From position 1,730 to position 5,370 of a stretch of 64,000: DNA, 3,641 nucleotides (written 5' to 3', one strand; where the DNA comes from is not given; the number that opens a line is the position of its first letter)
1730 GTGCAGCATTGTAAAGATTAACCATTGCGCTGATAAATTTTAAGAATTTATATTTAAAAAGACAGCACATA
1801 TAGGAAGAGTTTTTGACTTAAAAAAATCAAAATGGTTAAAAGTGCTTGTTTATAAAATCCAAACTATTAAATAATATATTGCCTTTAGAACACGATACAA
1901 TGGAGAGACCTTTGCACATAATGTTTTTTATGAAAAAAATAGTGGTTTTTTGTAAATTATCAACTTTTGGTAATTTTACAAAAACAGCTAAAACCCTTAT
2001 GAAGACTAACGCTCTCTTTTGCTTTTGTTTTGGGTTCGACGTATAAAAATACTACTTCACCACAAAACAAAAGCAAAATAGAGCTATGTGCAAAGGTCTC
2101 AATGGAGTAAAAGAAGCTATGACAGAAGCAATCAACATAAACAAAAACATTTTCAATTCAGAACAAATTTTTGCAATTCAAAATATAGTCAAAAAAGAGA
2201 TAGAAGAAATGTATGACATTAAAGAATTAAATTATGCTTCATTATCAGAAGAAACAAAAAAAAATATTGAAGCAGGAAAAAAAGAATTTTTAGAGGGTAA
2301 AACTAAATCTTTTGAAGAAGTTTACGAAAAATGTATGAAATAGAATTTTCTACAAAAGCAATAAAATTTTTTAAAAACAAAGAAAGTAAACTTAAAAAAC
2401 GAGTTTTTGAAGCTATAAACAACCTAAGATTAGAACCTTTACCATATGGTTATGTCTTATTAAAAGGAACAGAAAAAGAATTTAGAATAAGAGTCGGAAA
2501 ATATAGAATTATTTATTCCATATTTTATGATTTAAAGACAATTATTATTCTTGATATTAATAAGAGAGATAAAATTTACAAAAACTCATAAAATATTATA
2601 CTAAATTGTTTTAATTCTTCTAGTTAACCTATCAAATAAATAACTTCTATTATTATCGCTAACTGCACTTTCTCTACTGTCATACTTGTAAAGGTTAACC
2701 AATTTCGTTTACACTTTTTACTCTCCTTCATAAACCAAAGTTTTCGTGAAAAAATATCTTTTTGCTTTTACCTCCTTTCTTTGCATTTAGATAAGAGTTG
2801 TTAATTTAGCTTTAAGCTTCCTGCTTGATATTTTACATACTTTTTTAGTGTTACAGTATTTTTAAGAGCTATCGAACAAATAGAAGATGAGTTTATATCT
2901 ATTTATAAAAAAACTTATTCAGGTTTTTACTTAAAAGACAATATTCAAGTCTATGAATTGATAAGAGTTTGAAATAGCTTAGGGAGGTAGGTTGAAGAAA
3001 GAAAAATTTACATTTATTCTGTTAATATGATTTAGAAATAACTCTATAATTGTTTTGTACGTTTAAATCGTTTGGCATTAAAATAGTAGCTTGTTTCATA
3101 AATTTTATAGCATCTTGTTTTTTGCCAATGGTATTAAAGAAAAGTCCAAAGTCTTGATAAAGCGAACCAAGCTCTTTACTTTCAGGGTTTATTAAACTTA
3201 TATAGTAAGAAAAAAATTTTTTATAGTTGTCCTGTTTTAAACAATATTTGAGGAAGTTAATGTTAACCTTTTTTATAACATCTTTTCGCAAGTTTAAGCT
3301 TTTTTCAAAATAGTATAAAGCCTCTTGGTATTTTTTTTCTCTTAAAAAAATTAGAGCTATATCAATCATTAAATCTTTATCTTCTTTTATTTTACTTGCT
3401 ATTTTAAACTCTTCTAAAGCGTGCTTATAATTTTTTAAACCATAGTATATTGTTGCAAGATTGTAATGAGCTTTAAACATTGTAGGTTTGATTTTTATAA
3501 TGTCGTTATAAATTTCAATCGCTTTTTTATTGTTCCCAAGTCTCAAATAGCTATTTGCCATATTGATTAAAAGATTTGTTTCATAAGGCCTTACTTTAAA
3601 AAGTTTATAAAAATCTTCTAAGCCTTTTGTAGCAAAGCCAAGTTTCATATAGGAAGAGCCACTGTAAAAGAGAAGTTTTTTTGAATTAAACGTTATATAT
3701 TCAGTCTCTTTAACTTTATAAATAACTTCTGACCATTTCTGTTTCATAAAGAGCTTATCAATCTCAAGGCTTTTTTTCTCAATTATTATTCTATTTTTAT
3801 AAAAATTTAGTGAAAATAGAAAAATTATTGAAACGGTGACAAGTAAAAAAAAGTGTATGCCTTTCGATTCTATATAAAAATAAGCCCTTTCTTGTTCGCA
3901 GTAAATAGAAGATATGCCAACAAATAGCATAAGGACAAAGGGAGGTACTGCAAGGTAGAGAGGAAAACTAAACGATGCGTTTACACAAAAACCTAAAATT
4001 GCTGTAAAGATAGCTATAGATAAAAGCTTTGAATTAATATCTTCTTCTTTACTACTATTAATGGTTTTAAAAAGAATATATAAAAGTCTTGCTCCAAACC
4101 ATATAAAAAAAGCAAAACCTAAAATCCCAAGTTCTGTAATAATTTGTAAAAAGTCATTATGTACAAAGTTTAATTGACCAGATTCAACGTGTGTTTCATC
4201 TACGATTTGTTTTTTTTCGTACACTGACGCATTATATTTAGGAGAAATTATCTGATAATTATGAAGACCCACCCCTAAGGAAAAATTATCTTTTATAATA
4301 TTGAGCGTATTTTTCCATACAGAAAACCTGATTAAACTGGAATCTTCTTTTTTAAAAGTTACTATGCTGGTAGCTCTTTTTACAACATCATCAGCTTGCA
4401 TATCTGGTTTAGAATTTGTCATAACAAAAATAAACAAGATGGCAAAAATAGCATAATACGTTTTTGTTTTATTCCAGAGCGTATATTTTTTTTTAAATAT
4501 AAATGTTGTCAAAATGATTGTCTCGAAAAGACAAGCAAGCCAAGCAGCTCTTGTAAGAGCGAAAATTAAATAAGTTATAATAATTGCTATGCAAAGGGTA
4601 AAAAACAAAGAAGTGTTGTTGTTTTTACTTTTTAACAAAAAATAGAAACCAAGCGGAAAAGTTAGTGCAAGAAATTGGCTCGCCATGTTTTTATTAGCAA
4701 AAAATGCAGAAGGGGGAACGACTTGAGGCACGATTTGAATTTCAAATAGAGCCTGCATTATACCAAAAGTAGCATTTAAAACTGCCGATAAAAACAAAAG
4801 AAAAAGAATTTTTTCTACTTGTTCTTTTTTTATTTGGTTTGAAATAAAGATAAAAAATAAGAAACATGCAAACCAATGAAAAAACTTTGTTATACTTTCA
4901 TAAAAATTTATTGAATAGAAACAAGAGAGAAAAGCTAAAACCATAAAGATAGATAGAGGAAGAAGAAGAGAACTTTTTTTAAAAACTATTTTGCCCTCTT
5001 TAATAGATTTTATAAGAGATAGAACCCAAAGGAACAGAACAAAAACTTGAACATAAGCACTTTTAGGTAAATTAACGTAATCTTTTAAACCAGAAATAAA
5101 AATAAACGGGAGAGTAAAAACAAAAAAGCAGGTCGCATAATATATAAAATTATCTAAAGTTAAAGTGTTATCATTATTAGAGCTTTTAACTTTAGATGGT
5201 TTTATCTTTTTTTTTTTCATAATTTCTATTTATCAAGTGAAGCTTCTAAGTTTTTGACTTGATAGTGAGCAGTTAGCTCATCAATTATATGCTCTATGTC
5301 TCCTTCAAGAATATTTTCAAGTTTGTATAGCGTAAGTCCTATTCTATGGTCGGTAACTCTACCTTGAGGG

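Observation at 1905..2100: Non-autonomous ~196-bp MITE family with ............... inverted ends and 6-bp target-site duplications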

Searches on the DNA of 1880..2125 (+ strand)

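Call 83: search_rna_families(source=window, start=1880, end=2125, threshold=evalue, max_evalue=1)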
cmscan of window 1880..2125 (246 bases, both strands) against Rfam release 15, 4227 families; matches with E-value up to 1: 13.
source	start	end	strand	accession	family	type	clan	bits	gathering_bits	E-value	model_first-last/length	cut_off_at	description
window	1986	2099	-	RF01859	Phe_leader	Cis-reg; leader;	-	33.4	55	0.00041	1-125/125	no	Phenylalanine leader peptide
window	1998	2102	+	RF01859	Phe_leader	Cis-reg; leader;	-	29.3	55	0.0033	1-125/125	no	Phenylalanine leader peptide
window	2010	2085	-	RF03956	mir-737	Gene; miRNA;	-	23.9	60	0.089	1-63/63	no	mir-737 microRNA precursor family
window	2004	2090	-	RF03752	MIR5292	Gene; miRNA;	-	22.8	105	0.051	1-94/94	no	MIR5292 microRNA precursor family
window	2009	2084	-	RF03566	mir-4875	Gene; miRNA;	-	20.8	90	0.068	1-73/73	no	mir-4875 microRNA precursor family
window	2000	2095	-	RF03323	mir-3613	Gene; miRNA;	-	20.5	91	0.048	1-86/86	no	mir-3613 microRNA precursor family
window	2011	2082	+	RF03640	mir-3747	Gene; miRNA;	-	20.5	63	0.078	1-67/67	no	mir-3747 microRNA precursor family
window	2011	2084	-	RF03955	MIR2934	Gene; miRNA;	-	20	100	0.21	1-113/113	no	MIR2934 microRNA precursor family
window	2010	2085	+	RF00972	mir-651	Gene; miRNA;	-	18.6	106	0.3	1-86/86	no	mir-651 microRNA precursor family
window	2010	2085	-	RF00687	mir-136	Gene; miRNA;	-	18.6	64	0.34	1-82/82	no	mir-136 microRNA precursor family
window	2016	2078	-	RF04008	mir-4880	Gene; miRNA;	-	17.6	100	0.44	1-75/75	no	mir-4880 microRNA precursor family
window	2009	2086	-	RF00794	mir-42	Gene; miRNA;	CL00088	17.2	70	0.27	1-102/102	no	mir-42 microRNA precursor family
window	2017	2077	-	RF03402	mir-957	Gene; miRNA;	-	15.6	66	0.9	1-77/77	no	mir-957 microRNA precursor family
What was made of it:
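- On Any Rfam RNA family: On the element the best score is 33 bits against a threshold of 55, on both strands, which is a generic hairpin match (call 83).
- Tried and rejected: Only sub-threshold generic hairpin matches, on both strands (call 83).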

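Call 87: search_dna_similar(query=window:1905-2100:+, collection=plasmids, mode=distant, max_evalue=0.001, max_rows=10)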
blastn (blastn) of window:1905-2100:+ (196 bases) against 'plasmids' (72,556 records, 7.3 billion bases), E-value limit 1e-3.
No match.
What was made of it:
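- Tried and rejected: blastn of the element against plasmids found nothing (call 87).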

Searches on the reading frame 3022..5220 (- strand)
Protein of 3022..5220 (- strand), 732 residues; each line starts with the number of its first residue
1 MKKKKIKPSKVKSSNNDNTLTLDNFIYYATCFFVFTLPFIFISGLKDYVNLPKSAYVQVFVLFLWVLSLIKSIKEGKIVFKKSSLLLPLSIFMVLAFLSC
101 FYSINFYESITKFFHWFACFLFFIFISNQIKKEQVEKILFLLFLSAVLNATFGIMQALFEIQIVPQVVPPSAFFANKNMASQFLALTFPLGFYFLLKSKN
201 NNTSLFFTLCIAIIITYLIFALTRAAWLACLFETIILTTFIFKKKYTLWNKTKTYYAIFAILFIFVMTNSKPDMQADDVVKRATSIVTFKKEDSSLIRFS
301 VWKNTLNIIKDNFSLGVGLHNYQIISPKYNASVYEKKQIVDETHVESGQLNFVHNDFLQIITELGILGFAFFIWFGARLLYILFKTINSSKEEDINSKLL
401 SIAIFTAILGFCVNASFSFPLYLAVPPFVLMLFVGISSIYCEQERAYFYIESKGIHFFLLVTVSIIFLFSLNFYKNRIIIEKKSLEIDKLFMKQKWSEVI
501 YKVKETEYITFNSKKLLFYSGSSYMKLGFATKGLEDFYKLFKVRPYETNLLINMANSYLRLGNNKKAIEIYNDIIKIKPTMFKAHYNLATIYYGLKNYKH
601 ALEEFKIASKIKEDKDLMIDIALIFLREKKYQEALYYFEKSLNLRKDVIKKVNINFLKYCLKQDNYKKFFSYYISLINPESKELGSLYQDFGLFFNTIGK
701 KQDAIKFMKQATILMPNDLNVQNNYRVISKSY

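Call 16: search_protein_families(library=pfam, proteins=[window:3022-5220:-])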
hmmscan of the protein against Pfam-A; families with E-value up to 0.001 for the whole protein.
window:3022-5220:- (732 aa): 16 families
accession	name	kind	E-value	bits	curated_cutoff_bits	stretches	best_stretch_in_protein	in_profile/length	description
PF04932.20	Wzy_C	-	5.7e-20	72.1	31.7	1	210-373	2-149/149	O-Antigen ligase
PF07719.23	TPR_2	-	1.8e-17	62.4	27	0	583-611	2-30/34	Tetratricopeptide repeat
PF00515.34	TPR_1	-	2.1e-13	49.9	27.8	1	551-580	4-33/34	Tetratricopeptide repeat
PF13424.12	TPR_12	-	1.4e-12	48.1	30.1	2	582-646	3-76/77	Tetratricopeptide repeat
PF13181.12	TPR_8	-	1.5e-11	43.9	25.7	0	550-580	3-33/34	Tetratricopeptide repeat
PF12895.13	ANAPC3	-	1.9e-07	31.7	27.2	1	554-603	29-77/82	Anaphase-promoting complex, cyclosome, subunit 3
PF14559.12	TPR_19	-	6.7e-07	30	25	0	559-610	2-53/68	Tetratricopeptide repeat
PF13176.12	TPR_7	-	1.5e-06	28.3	27.9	0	551-571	2-22/36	Tetratricopeptide repeat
PF13432.12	TPR_16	-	2.4e-06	28.3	32.7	0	554-607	3-56/65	Tetratricopeptide repeat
PF25058.1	ARM_TT21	-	1e-05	26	27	1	527-597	73-143/155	Tetratricopeptide repeat protein 21 ARM repeat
PF13374.12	TPR_10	-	1.7e-05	25.1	27.5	0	618-648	5-35/42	Tetratricopeptide repeat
PF13414.12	TPR_11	-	5.8e-05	23.1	26.8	1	556-594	2-40/42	TPR repeat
PF13428.12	TPR_14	-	0.00013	22.8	23.5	0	549-590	2-43/44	Tetratricopeptide repeat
PF24575.1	TPR_Slam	-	0.00016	22.5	35.2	1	532-605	29-104/104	Surface lipoprotein assembly modifier, N-terminal TPR repeats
PF23914.1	TPR_CcmH_CycH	-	0.00081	19.7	42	0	521-616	57-155/158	Cytochrome c-type biogenesis protein H TPR domain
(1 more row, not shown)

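Call 38: list_cluster_members(proteins=[window:3022-5220:-, window:5226-6299:-, window:6642-7898:-, window:9397-10674:-, window:14370-15617:-, window:23049-24287:-, window:53453-54268:-, window:54318-55358:-, window:57202-58419:-, window:50819-53386:-])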
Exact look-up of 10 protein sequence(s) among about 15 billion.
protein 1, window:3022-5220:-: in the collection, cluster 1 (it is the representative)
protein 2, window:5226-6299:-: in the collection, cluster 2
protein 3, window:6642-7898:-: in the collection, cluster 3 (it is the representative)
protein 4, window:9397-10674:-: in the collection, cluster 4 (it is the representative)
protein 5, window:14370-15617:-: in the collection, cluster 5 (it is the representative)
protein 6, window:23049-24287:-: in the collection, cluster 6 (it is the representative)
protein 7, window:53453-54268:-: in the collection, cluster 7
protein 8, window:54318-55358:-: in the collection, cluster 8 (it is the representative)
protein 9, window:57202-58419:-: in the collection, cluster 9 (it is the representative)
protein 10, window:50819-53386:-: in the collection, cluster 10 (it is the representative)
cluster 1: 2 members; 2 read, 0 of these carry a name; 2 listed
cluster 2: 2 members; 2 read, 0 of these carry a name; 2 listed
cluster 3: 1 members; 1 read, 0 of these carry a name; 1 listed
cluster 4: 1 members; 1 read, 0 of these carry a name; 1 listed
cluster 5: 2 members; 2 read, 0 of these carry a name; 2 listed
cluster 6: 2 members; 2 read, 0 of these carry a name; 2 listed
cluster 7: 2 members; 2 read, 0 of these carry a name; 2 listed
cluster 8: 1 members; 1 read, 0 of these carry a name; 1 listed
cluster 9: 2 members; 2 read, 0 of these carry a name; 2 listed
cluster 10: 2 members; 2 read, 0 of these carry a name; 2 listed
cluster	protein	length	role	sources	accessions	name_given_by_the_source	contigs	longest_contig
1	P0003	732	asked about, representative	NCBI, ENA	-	-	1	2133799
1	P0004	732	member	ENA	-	-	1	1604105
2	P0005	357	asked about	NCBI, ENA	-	-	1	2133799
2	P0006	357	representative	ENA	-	-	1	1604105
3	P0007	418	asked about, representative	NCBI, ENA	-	-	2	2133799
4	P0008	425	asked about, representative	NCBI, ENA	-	-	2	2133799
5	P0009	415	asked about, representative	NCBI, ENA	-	-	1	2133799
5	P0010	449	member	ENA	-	-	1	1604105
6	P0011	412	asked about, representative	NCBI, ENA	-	-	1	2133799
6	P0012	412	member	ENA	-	-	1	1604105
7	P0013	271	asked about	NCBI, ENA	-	-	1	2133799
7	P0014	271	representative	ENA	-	-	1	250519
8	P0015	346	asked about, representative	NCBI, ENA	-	-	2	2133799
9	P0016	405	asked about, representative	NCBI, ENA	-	-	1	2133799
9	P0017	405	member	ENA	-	-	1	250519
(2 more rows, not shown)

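Call 39: find_encoding_contigs(protein=P0006, flank=10000, max_places=2)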
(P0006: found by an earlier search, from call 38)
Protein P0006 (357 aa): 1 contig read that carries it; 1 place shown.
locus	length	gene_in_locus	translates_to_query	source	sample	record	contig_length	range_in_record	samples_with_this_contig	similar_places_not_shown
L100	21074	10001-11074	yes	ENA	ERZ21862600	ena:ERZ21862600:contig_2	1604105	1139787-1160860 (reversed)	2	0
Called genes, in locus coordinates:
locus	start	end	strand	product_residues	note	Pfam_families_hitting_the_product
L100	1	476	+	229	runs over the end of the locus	PF02146:SIR2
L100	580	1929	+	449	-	PF00753:Lactamase_B (weak), PF19583:ODP, PF00258:Flavodoxin_1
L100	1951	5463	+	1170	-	PF02574:S-methyl_trans, PF00809:Pterin_bind, PF02607:B12-binding_2, PF02310:B12-binding, PF02965:Met_synt_B12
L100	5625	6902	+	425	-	PF07690:MFS_1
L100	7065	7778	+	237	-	PF01048:PNP_UDP_1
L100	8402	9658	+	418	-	PF07498:Rho_N, PF07497:Rho_RNA_bind, PF00006:ATP-synt_ab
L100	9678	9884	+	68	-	PF01197:Ribosomal_L31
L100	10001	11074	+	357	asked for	PF03462:PCRF, PF00472:RF-1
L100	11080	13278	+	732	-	PF04932:Wzy_C, PF25058:ARM_TT21 (faint), PF07719:TPR_2 (faint), PF13181:TPR_8 (faint), PF13424:TPR_12 (faint), PF00515:TPR_1 (faint), PF12895:ANAPC3 (faint), PF13374:TPR_10 (faint), +4 more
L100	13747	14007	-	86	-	PF05016:ParE_toxin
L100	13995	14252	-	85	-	-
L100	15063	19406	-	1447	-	PF00460:Flg_bb_rod (faint), PF22692:LlgE_F_G_D1, PF07559:FlgE_D2, PF06429:Flg_bbr_C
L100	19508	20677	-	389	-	PF03963:FlgD, PF13585:CHU_C (faint), PF13860:FlgD_ig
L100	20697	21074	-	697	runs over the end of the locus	PF02120:Flg_hook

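Call 40: find_encoding_contigs(protein=P0012, flank=10000, max_places=2)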
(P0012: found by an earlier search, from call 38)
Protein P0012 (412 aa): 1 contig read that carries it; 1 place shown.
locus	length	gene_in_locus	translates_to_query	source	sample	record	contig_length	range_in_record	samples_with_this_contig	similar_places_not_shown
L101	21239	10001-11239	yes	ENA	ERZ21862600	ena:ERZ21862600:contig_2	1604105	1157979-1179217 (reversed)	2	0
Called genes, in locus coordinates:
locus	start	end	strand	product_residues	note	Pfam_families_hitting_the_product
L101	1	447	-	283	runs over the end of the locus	PF00398:RrnaAD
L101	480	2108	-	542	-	PF00282:Pyridoxal_deC, PF00266:Aminotran_5, PF01212:Beta_elim_lyase, PF05889:SepSecS (weak)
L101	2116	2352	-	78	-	-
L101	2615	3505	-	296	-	PF00348:polyprenyl_synt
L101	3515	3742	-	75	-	PF02609:Exonuc_VII_S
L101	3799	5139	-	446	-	PF13742:tRNA_anti_2, PF01336:tRNA_anti-codon (weak), PF02601:Exonuc_VII_L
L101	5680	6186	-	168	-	PF00657:Lipase_GDSL, PF04311:DUF459 (faint), PF13472:Lipase_GDSL_2, PF17182:OSK (weak)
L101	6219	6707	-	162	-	PF01252:Peptidase_A8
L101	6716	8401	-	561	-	PF05378:Hydant_A_N, PF01968:Hydantoinase_A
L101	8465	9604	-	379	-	PF19030:TSP1_ADAMTS (weak), PF03781:FGE-sulfatase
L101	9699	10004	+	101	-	PF01381:HTH_3 (weak)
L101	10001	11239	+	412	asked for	PF13657:Couple_hipA, PF07804:HipA_C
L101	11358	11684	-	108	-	PF01381:HTH_3, PF12844:HTH_19 (weak), PF13443:HTH_26 (faint)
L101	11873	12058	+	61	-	-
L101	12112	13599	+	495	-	PF00342:PGI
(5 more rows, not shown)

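Call 41: find_encoding_contigs(protein=P0014, flank=10000, max_places=2)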
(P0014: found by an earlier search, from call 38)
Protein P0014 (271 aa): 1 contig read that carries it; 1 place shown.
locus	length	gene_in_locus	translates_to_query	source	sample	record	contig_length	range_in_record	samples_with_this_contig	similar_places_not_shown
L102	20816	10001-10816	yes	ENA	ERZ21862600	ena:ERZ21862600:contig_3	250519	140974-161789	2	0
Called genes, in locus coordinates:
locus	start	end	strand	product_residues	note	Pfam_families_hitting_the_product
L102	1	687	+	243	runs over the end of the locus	PF20772:TACO1_YebC_N, PF01709:Transcrip_reg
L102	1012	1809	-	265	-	PF01061:ABC2_membrane, PF12698:ABC2_membrane_3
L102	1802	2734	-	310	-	PF02463:SMC_N (faint), PF13175:AAA_15 (faint), PF00005:ABC_tran, PF13304:AAA_21, PF27102:NodI_C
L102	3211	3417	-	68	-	-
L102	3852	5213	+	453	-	PF00909:Ammonium_transp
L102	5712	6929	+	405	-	PF02646:RmuC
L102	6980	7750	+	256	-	PF01416:PseudoU_synth_1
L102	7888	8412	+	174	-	PF00881:Nitroreductase, PF14512:TM1586_NiRdase (weak)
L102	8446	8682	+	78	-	-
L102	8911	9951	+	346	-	PF00022:Actin (weak), PF06723:MreB_Mbl, PF00012:HSP70, PF11104:PilM_2 (faint), PF14450:FtsA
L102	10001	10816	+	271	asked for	PF04085:MreC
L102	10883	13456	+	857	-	PF13174:TPR_6 (faint), PF07719:TPR_2 (faint), PF09976:TPR_21 (faint), PF12895:ANAPC3 (faint), PF13181:TPR_8 (faint), PF13424:TPR_12 (faint), PF13432:TPR_16 (faint), PF14559:TPR_19 (faint), +4 more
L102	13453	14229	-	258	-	PF09674:DUF2400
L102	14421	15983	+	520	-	PF12161:HsdM_N, PF02384:N6_Mtase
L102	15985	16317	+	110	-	-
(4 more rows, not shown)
